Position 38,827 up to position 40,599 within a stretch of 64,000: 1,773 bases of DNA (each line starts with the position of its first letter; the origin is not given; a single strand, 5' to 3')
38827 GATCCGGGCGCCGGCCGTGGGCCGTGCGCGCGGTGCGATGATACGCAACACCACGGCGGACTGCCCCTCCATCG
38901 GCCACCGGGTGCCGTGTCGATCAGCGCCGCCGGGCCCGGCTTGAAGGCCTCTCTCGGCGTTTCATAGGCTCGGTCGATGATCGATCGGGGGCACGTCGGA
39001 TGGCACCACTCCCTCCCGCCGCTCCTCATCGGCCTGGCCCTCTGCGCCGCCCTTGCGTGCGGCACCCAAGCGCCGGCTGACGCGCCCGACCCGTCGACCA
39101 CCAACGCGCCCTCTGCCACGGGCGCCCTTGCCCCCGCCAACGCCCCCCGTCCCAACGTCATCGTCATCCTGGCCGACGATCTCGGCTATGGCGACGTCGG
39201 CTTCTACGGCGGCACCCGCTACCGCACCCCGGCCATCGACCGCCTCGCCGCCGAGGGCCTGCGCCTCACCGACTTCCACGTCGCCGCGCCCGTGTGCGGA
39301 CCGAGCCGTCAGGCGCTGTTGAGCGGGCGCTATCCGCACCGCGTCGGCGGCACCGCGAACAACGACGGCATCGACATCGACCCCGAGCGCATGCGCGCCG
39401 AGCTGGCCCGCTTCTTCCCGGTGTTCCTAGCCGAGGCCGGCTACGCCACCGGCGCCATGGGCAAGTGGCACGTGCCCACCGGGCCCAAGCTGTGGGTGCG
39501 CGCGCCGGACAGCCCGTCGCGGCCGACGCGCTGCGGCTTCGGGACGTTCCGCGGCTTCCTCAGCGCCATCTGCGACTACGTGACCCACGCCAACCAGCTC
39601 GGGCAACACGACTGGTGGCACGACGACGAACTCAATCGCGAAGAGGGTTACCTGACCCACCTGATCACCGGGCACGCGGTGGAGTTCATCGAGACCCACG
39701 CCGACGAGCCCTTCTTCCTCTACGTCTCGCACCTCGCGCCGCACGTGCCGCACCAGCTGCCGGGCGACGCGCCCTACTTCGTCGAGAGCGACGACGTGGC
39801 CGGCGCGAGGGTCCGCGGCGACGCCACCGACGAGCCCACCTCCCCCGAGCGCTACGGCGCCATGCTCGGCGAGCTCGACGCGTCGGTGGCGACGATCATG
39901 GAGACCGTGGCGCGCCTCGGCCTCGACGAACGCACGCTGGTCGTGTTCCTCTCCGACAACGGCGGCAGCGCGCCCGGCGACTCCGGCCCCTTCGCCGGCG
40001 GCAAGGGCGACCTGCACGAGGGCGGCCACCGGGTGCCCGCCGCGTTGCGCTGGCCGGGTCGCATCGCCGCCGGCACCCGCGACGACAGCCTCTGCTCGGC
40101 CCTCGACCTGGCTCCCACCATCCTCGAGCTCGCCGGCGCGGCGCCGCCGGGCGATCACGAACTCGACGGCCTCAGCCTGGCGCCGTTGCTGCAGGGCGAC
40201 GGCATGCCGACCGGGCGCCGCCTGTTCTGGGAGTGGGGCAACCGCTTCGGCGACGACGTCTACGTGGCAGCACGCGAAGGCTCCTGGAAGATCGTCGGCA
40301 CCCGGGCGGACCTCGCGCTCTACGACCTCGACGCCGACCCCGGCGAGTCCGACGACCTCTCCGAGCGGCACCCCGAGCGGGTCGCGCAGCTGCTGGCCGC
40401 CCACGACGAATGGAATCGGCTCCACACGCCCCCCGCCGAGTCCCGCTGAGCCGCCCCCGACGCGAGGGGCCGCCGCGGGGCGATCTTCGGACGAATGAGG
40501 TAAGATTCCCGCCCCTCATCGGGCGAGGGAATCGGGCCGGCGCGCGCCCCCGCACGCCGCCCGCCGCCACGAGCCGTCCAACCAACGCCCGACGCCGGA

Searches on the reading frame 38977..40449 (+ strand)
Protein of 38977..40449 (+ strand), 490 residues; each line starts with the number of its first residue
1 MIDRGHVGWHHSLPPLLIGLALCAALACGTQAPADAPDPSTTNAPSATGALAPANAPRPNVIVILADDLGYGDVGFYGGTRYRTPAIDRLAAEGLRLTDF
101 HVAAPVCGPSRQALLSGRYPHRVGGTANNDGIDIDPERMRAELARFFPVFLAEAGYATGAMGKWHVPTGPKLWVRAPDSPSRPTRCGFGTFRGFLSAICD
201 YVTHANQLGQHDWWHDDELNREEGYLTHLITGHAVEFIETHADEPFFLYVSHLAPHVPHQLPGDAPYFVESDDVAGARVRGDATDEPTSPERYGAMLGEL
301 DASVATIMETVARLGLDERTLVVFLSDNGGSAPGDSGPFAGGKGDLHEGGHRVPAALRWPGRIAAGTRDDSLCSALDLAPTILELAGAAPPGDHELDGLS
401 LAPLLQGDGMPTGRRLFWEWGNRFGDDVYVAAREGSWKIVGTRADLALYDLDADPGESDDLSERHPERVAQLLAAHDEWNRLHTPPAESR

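Call 60: search_protein_families(library=pfam, proteins=[window:38977-40449:+], max_evalue=0.0001)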
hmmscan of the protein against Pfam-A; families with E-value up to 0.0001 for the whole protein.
window:38977-40449:+ (490 aa): 2 families
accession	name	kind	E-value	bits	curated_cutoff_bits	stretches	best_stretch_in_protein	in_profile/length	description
PF00884.28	Sulfatase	-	1.1e-57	196.1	25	1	59-388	1-301/301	Sulfatase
PF16347.10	SGSH_C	-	2.3e-12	47.8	29.3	1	346-464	11-134/154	N-sulphoglucosamine sulphohydrolase, C-terminal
